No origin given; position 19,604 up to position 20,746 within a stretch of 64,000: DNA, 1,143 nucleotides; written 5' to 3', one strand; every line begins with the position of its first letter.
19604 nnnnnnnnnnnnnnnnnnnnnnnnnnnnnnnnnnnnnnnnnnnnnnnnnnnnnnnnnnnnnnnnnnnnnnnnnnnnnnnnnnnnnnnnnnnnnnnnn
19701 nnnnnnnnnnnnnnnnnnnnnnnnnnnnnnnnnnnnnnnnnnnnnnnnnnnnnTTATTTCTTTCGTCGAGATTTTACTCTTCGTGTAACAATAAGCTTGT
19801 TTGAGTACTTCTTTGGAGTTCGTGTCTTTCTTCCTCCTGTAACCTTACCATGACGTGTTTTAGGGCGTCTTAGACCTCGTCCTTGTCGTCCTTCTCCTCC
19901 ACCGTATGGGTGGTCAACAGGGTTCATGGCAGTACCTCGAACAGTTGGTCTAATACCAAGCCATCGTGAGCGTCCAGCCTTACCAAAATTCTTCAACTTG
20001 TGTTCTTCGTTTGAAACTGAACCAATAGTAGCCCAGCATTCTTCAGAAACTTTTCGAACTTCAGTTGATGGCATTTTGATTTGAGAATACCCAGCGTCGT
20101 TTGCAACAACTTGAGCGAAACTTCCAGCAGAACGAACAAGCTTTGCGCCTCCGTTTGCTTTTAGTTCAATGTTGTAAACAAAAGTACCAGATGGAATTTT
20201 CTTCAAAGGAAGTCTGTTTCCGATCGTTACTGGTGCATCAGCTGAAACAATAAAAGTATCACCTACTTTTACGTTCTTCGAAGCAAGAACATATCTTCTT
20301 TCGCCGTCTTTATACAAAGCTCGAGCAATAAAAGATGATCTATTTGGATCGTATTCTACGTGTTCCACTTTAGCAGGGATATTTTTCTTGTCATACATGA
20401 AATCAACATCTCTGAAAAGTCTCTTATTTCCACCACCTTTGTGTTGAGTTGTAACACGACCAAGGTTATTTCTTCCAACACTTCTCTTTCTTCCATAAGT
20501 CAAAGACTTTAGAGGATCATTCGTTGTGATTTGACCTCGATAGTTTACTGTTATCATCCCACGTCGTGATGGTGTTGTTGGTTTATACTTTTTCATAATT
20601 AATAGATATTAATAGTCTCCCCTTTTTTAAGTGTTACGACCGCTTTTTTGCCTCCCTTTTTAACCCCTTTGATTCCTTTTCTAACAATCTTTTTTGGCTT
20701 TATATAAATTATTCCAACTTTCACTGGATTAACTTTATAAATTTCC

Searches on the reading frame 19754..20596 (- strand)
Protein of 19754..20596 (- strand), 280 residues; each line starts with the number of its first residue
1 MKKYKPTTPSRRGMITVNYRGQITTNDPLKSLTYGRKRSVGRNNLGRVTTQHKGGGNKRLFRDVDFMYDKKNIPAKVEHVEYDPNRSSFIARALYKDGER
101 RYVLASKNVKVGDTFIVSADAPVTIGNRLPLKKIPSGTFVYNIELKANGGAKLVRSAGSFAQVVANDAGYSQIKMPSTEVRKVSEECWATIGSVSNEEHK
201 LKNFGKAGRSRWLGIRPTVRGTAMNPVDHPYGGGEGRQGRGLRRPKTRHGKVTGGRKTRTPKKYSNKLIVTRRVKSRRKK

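Call 3: search_protein_families(library=pfam, proteins=[window:19754-20596:-])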
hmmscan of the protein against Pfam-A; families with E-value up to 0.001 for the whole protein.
window:19754-20596:- (280 aa): 2 families
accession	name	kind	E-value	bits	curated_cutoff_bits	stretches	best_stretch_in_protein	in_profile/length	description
PF03947.24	Ribosomal_L2_C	-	5.2e-52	175.6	33.7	1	125-247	2-123/126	Ribosomal Proteins L2, C-terminal domain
PF00181.30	Ribosomal_L2_N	-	1.9e-28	98.7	23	1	41-116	1-76/77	Ribosomal Proteins L2, RNA binding N-terminal domain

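Call 4: search_protein_families(library=ncbifam, proteins=[window:19754-20596:-])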
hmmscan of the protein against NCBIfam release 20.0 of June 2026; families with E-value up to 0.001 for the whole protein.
window:19754-20596:- (280 aa): 2 families
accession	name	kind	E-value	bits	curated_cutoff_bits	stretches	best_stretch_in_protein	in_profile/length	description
TIGR01171.1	rplB_bact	equivalog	4e-109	364.2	174.5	1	1-274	1-274/275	50S ribosomal protein L2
NF007180.0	PRK09612.1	equivalog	9.7e-42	143.2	265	1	43-257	8-225/238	50S ribosomal protein L2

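Call 17: find_homologous_proteins(query=window:19754-20596:-)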
Query window:19754-20596:- (280 aa): 8000 proteins with E <= 0.001 among 8000 candidates; the best 120 are listed.
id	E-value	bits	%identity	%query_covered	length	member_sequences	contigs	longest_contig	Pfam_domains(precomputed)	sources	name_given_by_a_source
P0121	3.7e-182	622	100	100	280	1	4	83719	PF00181.31,PF03947.25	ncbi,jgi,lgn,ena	jgi:large subunit ribosomal protein L2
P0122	1.5e-181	620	100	100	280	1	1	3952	PF00181.31,PF03947.25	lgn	-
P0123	1.7e-181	620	100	100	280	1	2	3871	PF00181.31,PF03947.25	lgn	-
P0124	3.9e-179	612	99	100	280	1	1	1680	PF00181.31,PF03947.25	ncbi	-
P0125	1.6e-169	581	92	100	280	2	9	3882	PF00181.31,PF03947.25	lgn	-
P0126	1.1e-168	578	92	100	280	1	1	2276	PF00181.31,PF03947.25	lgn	-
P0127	8.7e-161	552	93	95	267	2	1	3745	PF00181.31,PF03947.25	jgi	-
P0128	1.6e-160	551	86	100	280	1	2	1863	PF00181.31,PF03947.25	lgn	-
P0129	2.4e-153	527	82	100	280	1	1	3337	PF00181.31,PF03947.25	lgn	-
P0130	9.0e-139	480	77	100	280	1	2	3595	PF00181.31,PF03947.25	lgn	-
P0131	9.9e-137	473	76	100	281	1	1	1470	PF00181.31,PF03947.25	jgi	jgi:large subunit ribosomal protein L2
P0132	1.9e-136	472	77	100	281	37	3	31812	PF00181.31,PF03947.25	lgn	-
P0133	5.6e-136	471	76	100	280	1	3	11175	PF00181.31,PF03947.25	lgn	-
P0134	4.3e-135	468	75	100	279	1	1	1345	PF00181.31,PF03947.25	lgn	-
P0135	2.1e-134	465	76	100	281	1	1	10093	PF00181.31,PF03947.25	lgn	-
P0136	4.8e-134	464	75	100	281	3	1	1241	PF00181.31,PF03947.25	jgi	jgi:large subunit ribosomal protein L2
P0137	6.8e-134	464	72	100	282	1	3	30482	PF00181.31,PF03947.25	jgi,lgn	jgi:large subunit ribosomal protein L2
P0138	9.6e-134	463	75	98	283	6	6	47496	PF00181.31,PF03947.25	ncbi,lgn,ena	-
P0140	2.3e-133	462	74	100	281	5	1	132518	PF00181.31,PF03947.25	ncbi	-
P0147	1.4e-131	456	75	100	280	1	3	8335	PF00181.31,PF03947.25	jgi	jgi:large subunit ribosomal protein L2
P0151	2.9e-131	455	73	100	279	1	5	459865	PF00181.31,PF03947.25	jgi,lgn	jgi:large subunit ribosomal protein L2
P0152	3.2e-131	455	71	100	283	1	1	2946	PF00181.31,PF03947.25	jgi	jgi:large subunit ribosomal protein L2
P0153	3.5e-131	455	71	100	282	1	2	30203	PF00181.31,PF03947.25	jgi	jgi:large subunit ribosomal protein L2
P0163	1.1e-130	453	73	100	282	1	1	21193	PF00181.31,PF03947.25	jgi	jgi:large subunit ribosomal protein L2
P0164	1.1e-130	453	73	100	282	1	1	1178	PF00181.31,PF03947.25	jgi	jgi:large subunit ribosomal protein L2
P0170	1.8e-130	452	74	98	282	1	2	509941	PF00181.31,PF03947.25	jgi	jgi:large subunit ribosomal protein L2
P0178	5.5e-130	451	75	100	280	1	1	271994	PF00181.31,PF03947.25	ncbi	ncbi:MAG: 50S ribosomal protein L2 [bacterium]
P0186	1.2e-129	450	71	100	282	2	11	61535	PF00181.31,PF03947.25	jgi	jgi:large subunit ribosomal protein L2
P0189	1.4e-129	450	74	98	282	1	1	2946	PF00181.31,PF03947.25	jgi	jgi:large subunit ribosomal protein L2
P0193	1.6e-129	449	71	100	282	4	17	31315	PF00181.31,PF03947.25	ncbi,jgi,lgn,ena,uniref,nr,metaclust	ncbi:MAG TPA: 50S ribosomal protein L2 [Candidatus Paceibacterota bacterium]|uniref:Large ribosomal 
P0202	4.7e-129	448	72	98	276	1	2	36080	PF00181.31,PF03947.25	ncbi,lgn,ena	ncbi:MAG: 50S ribosomal protein L2 [Patescibacteria group bacterium]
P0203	4.9e-129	448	73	100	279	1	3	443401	PF00181.31,PF03947.25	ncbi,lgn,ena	ncbi:MAG: 50S ribosomal protein L2 [Patescibacteria group bacterium]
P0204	4.9e-129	448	72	99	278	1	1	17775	PF00181.31,PF03947.25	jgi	jgi:large subunit ribosomal protein L2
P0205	4.9e-129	448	73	98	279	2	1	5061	PF00181.31,PF03947.25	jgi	jgi:large subunit ribosomal protein L2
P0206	5.2e-129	448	73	100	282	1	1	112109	PF00181.31,PF03947.25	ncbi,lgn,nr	ncbi:MAG: 50S ribosomal protein L2 [Candidatus Nomurabacteria bacterium]|nr:50S ribosomal protein L2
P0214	7.1e-129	447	71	100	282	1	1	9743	PF00181.31,PF03947.25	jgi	jgi:large subunit ribosomal protein L2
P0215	7.1e-129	447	74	98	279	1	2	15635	PF00181.31,PF03947.25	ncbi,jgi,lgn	jgi:large subunit ribosomal protein L2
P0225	1.9e-128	446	74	98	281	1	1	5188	PF00181.31,PF03947.25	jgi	jgi:large subunit ribosomal protein L2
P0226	1.9e-128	446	74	98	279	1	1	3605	PF00181.31,PF03947.25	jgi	jgi:large subunit ribosomal protein L2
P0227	2.0e-128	446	71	100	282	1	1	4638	PF00181.31,PF03947.25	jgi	jgi:large subunit ribosomal protein L2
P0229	2.0e-128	446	71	99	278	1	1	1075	PF00181.31,PF03947.25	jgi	jgi:large subunit ribosomal protein L2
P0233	2.3e-128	446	73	100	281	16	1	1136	PF00181.31,PF03947.25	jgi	jgi:large subunit ribosomal protein L2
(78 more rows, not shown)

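Call 18: find_encoding_contigs(protein=P0121, flank=10000, max_places=6)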
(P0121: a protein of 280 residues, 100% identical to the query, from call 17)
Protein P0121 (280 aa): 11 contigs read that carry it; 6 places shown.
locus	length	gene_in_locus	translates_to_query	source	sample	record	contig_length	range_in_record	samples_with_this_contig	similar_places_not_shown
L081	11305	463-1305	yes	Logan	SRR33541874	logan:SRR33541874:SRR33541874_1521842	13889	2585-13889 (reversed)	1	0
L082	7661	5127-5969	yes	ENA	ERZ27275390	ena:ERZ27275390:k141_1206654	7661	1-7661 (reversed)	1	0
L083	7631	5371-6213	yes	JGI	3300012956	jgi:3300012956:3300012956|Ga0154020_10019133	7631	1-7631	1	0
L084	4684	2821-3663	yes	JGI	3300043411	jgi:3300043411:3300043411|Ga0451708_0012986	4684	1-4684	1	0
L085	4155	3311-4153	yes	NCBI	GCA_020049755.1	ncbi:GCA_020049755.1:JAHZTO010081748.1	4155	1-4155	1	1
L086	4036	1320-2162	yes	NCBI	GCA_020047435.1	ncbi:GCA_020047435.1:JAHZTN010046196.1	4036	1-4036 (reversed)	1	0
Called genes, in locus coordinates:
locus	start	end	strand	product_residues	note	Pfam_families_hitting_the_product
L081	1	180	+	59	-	?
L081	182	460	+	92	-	PF00276:Ribosomal_L23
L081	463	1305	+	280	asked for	PF00181:Ribosomal_L2_N, PF03947:Ribosomal_L2_C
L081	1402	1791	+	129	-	-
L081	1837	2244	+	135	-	PF00203:Ribosomal_S19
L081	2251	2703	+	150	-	PF00237:Ribosomal_L22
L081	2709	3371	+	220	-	PF07650:KH_2, PF00189:Ribosomal_S3_C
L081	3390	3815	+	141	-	PF00252:Ribosomal_L16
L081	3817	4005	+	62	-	-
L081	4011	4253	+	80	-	PF00366:Ribosomal_S17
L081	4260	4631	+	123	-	PF00238:Ribosomal_L14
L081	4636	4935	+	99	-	PF22682:Ribosomal_uL24m-like (weak), PF00467:KOW, PF17136:ribosomal_L24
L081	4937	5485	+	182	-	PF00281:Ribosomal_L5, PF00673:Ribosomal_L5_C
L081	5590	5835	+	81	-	-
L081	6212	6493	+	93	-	-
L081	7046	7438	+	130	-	PF00410:Ribosomal_S8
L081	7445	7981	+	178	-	PF00347:Ribosomal_L6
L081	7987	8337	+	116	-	PF00861:Ribosomal_L18p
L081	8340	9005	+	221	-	PF00333:Ribosomal_S5, PF03719:Ribosomal_S5_C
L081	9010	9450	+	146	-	PF00828:Ribosomal_L27A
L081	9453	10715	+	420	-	PF00344:SecY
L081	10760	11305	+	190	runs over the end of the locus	PF00406:ADK, PF02223:Thymidylate_kin (weak), PF13207:AAA_17 (weak)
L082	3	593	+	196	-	?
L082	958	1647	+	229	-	PF00106:adh_short (weak), PF05368:NmrA (weak), PF16363:GDP_Man_Dehyd (weak)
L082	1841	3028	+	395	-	PF00009:GTP_EFTU, PF03144:GTP_EFTU_D2, PF03143:GTP_EFTU_D3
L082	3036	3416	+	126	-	PF00338:Ribosomal_S10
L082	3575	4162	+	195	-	PF00297:Ribosomal_L3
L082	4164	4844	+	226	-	PF00573:Ribosomal_L4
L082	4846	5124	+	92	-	PF00276:Ribosomal_L23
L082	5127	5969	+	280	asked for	PF00181:Ribosomal_L2_N, PF03947:Ribosomal_L2_C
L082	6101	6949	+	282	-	PF00215:OMPdecase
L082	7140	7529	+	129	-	-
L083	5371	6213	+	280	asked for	PF00181:Ribosomal_L2_N, PF03947:Ribosomal_L2_C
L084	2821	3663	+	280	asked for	PF00181:Ribosomal_L2_N, PF03947:Ribosomal_L2_C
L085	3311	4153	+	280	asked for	PF00181:Ribosomal_L2_N, PF03947:Ribosomal_L2_C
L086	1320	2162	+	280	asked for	PF00181:Ribosomal_L2_N, PF03947:Ribosomal_L2_C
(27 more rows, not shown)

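Call 22: find_encoding_contigs(protein=P0125, flank=6000, max_places=10)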
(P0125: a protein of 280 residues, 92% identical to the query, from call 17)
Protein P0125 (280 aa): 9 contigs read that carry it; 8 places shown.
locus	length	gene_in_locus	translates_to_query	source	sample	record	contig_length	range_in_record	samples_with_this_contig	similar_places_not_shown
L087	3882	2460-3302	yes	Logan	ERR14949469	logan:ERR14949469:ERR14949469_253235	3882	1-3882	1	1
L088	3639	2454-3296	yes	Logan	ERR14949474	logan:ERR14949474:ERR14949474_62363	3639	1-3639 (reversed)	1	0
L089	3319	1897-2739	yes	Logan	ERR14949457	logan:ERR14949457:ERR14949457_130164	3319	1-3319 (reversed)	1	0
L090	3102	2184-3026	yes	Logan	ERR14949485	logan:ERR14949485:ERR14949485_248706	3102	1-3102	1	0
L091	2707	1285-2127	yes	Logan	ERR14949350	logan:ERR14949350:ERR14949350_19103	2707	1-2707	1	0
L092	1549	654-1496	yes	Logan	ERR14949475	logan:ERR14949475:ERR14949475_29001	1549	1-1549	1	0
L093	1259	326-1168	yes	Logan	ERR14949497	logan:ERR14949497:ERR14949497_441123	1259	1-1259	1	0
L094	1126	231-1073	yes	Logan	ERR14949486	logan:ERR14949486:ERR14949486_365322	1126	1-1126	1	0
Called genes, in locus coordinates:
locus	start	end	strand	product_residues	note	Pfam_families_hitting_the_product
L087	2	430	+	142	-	?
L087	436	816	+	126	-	PF00338:Ribosomal_S10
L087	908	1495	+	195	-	PF00297:Ribosomal_L3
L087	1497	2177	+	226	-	PF00573:Ribosomal_L4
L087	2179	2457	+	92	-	PF00276:Ribosomal_L23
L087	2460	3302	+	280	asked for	PF00181:Ribosomal_L2_N, PF03947:Ribosomal_L2_C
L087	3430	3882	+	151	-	?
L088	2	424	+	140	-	?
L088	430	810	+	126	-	PF00338:Ribosomal_S10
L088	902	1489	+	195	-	PF00297:Ribosomal_L3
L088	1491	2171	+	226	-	PF00573:Ribosomal_L4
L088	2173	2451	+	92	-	PF00276:Ribosomal_L23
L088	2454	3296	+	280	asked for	PF00181:Ribosomal_L2_N, PF03947:Ribosomal_L2_C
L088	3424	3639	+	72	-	?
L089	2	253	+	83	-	?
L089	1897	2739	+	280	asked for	PF00181:Ribosomal_L2_N, PF03947:Ribosomal_L2_C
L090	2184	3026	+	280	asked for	PF00181:Ribosomal_L2_N, PF03947:Ribosomal_L2_C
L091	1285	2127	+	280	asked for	PF00181:Ribosomal_L2_N, PF03947:Ribosomal_L2_C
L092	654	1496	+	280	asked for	PF00181:Ribosomal_L2_N, PF03947:Ribosomal_L2_C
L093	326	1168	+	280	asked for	PF00181:Ribosomal_L2_N, PF03947:Ribosomal_L2_C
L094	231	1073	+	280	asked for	PF00181:Ribosomal_L2_N, PF03947:Ribosomal_L2_C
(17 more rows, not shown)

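Call 23: find_encoding_contigs(protein=P0129, flank=6000, max_places=6)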
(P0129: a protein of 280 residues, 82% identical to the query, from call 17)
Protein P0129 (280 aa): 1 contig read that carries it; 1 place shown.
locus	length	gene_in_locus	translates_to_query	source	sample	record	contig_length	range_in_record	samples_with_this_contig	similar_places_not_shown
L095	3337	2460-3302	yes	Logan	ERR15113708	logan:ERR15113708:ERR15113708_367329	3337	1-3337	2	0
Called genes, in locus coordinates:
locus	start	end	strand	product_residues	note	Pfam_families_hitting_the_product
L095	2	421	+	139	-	?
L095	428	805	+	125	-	PF00338:Ribosomal_S10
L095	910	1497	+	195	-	PF00297:Ribosomal_L3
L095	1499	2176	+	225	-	PF00573:Ribosomal_L4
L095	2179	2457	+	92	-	PF00276:Ribosomal_L23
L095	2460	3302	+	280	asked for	PF00181:Ribosomal_L2_N, PF03947:Ribosomal_L2_C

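Call 24: find_encoding_contigs(protein=P0132, flank=8000, max_places=6)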
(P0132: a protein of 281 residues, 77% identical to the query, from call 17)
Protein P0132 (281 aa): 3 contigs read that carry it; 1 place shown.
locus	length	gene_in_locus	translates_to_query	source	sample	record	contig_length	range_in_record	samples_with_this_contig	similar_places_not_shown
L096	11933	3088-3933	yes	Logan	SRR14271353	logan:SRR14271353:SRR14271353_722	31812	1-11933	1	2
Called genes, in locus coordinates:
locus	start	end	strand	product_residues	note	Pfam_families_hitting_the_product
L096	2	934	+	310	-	?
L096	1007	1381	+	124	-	PF00338:Ribosomal_S10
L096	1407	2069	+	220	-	PF00297:Ribosomal_L3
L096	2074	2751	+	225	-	PF00573:Ribosomal_L4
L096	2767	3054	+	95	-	PF00276:Ribosomal_L23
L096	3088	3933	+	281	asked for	PF00181:Ribosomal_L2_N, PF03947:Ribosomal_L2_C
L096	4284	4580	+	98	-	-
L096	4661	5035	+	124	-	PF01219:DAGK_prokar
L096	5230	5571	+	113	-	PF00203:Ribosomal_S19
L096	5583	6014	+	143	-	PF00237:Ribosomal_L22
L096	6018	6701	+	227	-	PF07650:KH_2, PF00189:Ribosomal_S3_C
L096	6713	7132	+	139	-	PF00252:Ribosomal_L16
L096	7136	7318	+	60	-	PF00831:Ribosomal_L29 (weak)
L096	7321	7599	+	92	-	PF00366:Ribosomal_S17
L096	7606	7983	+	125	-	PF00238:Ribosomal_L14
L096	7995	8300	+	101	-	PF00467:KOW, PF17136:ribosomal_L24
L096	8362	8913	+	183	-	PF00281:Ribosomal_L5, PF00673:Ribosomal_L5_C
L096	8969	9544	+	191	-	PF13189:Cytidylate_kin2, PF00406:ADK (faint), PF13207:AAA_17, PF13238:AAA_18, PF02224:Cytidylate_kin (weak)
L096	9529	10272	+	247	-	PF01509:TruB_N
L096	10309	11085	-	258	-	-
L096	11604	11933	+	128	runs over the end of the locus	PF00410:Ribosomal_S8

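Call 38: search_protein_families(library=pfam, max_evalue=0.01, proteins=[L081:1402-1791:+, L087:3430-3882:+, L081:5590-5835:+, L081:6212-6493:+])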
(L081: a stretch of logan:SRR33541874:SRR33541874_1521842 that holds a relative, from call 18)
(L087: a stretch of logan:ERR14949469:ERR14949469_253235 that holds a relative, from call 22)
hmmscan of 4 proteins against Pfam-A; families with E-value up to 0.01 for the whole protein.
L081:1402-1791:+ (129 aa): 0 families

L087:3430-3882:+ (151 aa): 1 family
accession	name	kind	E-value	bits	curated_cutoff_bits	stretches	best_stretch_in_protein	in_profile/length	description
PF01436.27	NHL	-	0.004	17.6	20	0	131-146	13-28/28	NHL repeat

L081:5590-5835:+ (81 aa): 0 families

L081:6212-6493:+ (93 aa): 0 families

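Call 43: find_encoding_contigs(protein=P0133, flank=5000, max_places=4)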
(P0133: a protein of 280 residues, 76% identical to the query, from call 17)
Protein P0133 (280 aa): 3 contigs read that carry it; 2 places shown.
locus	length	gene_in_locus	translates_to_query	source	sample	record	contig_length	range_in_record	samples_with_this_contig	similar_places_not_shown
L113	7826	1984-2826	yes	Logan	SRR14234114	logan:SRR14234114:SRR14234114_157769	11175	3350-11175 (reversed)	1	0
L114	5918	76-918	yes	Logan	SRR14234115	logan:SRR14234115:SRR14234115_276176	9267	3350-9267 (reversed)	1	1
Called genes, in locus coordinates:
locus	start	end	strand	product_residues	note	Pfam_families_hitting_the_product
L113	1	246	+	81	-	?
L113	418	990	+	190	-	PF00297:Ribosomal_L3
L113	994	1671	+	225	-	PF00573:Ribosomal_L4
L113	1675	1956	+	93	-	PF00276:Ribosomal_L23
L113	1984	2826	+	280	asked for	PF00181:Ribosomal_L2_N, PF03947:Ribosomal_L2_C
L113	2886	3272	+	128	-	PF01219:DAGK_prokar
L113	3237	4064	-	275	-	PF01177:Asp_Glu_race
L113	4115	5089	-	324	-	-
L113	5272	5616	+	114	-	PF00203:Ribosomal_S19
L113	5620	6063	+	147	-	PF00237:Ribosomal_L22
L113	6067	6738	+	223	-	PF07650:KH_2, PF00189:Ribosomal_S3_C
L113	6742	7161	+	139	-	PF00252:Ribosomal_L16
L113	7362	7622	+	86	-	PF00366:Ribosomal_S17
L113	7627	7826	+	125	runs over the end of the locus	PF00238:Ribosomal_L14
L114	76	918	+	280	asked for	PF00181:Ribosomal_L2_N, PF03947:Ribosomal_L2_C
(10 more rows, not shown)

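Call 44: find_encoding_contigs(protein=P0138, flank=5000, max_places=4)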
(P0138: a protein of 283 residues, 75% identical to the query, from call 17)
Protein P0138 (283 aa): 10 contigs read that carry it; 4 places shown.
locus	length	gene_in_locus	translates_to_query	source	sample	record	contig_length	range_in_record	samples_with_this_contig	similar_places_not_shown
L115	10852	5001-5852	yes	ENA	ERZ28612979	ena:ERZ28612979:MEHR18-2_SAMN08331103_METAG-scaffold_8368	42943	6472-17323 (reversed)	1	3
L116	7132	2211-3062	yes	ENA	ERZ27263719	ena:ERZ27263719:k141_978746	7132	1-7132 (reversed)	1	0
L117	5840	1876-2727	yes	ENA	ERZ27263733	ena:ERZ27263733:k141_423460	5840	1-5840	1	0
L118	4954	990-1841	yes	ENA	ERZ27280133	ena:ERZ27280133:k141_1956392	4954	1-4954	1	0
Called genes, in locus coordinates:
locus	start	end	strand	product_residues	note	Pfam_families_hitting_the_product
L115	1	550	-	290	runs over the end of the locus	PF00140:Sigma70_r1_2, PF04542:Sigma70_r2, PF04539:Sigma70_r3, PF04545:Sigma70_r4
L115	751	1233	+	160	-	-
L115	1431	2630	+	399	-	PF00009:GTP_EFTU, PF03144:GTP_EFTU_D2, PF03143:GTP_EFTU_D3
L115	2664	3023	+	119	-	PF00338:Ribosomal_S10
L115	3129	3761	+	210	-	PF00297:Ribosomal_L3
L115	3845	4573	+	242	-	PF00573:Ribosomal_L4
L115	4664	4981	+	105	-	PF00276:Ribosomal_L23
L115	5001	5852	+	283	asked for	PF00181:Ribosomal_L2_N, PF03947:Ribosomal_L2_C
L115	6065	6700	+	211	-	PF01471:PG_binding_1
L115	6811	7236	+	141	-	-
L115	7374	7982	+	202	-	PF01471:PG_binding_1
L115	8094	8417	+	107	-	-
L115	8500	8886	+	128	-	PF00203:Ribosomal_S19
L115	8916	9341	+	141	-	PF00237:Ribosomal_L22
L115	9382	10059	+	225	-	PF07650:KH_2, PF00189:Ribosomal_S3_C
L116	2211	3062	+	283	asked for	PF00181:Ribosomal_L2_N, PF03947:Ribosomal_L2_C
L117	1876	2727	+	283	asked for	PF00181:Ribosomal_L2_N, PF03947:Ribosomal_L2_C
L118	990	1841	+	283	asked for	PF00181:Ribosomal_L2_N, PF03947:Ribosomal_L2_C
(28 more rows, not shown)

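Call 45: find_encoding_contigs(protein=P0140, flank=5000, max_places=3)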
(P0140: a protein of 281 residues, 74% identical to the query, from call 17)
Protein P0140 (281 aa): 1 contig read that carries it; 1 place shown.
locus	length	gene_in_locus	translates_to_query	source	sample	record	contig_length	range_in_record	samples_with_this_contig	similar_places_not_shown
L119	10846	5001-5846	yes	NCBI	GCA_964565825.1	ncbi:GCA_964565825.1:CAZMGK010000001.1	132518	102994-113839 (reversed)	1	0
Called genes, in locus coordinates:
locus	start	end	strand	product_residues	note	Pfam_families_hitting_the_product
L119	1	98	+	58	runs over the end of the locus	PF00584:SecE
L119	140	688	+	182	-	PF02357:NusG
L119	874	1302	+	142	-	PF03946:Ribosomal_L11_N, PF00298:Ribosomal_L11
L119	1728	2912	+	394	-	-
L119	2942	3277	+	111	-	PF00338:Ribosomal_S10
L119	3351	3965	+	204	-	PF00297:Ribosomal_L3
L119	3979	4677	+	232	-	PF00573:Ribosomal_L4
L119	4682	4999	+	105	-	PF00276:Ribosomal_L23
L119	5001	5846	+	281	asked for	PF00181:Ribosomal_L2_N, PF03947:Ribosomal_L2_C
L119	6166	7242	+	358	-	PF00437:T2SSE, PF25199:nSTAND_NTPase5 (faint)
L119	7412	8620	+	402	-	PF28597:T2SSF_N, PF00482:T2SSF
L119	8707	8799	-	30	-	-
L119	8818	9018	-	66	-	-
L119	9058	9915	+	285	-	PF01409:tRNA-synt_2d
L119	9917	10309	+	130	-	PF02452:PemK_toxin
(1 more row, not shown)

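Call 48: find_encoding_contigs(protein=P0193, flank=5000, max_places=5)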
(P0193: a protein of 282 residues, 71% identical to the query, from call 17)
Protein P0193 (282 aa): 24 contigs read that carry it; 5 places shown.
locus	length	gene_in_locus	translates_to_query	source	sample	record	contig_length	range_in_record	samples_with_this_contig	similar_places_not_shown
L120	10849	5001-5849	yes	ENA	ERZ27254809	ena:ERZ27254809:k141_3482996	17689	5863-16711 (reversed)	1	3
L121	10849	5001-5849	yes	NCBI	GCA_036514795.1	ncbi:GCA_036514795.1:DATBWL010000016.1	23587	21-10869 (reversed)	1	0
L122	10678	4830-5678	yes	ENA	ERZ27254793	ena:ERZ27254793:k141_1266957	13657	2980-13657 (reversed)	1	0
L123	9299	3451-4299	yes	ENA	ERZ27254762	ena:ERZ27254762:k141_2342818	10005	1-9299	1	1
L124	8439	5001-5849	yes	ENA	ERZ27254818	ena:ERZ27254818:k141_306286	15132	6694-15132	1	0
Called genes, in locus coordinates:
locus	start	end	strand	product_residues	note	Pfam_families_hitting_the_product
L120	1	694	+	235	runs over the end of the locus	-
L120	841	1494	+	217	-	PF01797:Y1_Tnp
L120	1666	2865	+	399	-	PF00009:GTP_EFTU, PF03144:GTP_EFTU_D2, PF03143:GTP_EFTU_D3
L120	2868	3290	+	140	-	PF00338:Ribosomal_S10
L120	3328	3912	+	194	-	PF00297:Ribosomal_L3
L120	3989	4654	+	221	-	PF00573:Ribosomal_L4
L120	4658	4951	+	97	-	PF00276:Ribosomal_L23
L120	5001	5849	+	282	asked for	PF00181:Ribosomal_L2_N, PF03947:Ribosomal_L2_C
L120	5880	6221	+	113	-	PF00203:Ribosomal_S19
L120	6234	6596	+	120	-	PF00237:Ribosomal_L22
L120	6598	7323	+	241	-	PF07650:KH_2, PF00189:Ribosomal_S3_C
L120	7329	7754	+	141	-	PF00252:Ribosomal_L16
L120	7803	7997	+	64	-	PF00831:Ribosomal_L29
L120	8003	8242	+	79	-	PF00366:Ribosomal_S17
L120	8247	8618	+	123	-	PF00238:Ribosomal_L14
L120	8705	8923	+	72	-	PF00467:KOW, PF17136:ribosomal_L24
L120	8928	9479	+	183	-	PF00281:Ribosomal_L5, PF00673:Ribosomal_L5_C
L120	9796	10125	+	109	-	-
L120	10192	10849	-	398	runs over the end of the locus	-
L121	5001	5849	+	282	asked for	PF00181:Ribosomal_L2_N, PF03947:Ribosomal_L2_C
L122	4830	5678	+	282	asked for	PF00181:Ribosomal_L2_N, PF03947:Ribosomal_L2_C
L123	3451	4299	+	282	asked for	PF00181:Ribosomal_L2_N, PF03947:Ribosomal_L2_C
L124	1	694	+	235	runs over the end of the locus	-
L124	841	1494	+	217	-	PF01797:Y1_Tnp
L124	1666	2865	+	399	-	PF00009:GTP_EFTU, PF03144:GTP_EFTU_D2, PF03143:GTP_EFTU_D3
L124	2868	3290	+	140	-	PF00338:Ribosomal_S10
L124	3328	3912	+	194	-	PF00297:Ribosomal_L3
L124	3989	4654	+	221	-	PF00573:Ribosomal_L4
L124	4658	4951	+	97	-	PF00276:Ribosomal_L23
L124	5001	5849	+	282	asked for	PF00181:Ribosomal_L2_N, PF03947:Ribosomal_L2_C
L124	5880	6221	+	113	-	PF00203:Ribosomal_S19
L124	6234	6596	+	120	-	PF00237:Ribosomal_L22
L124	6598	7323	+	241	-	PF07650:KH_2, PF00189:Ribosomal_S3_C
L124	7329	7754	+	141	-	PF00252:Ribosomal_L16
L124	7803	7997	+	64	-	PF00831:Ribosomal_L29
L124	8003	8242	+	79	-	PF00366:Ribosomal_S17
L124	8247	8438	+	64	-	?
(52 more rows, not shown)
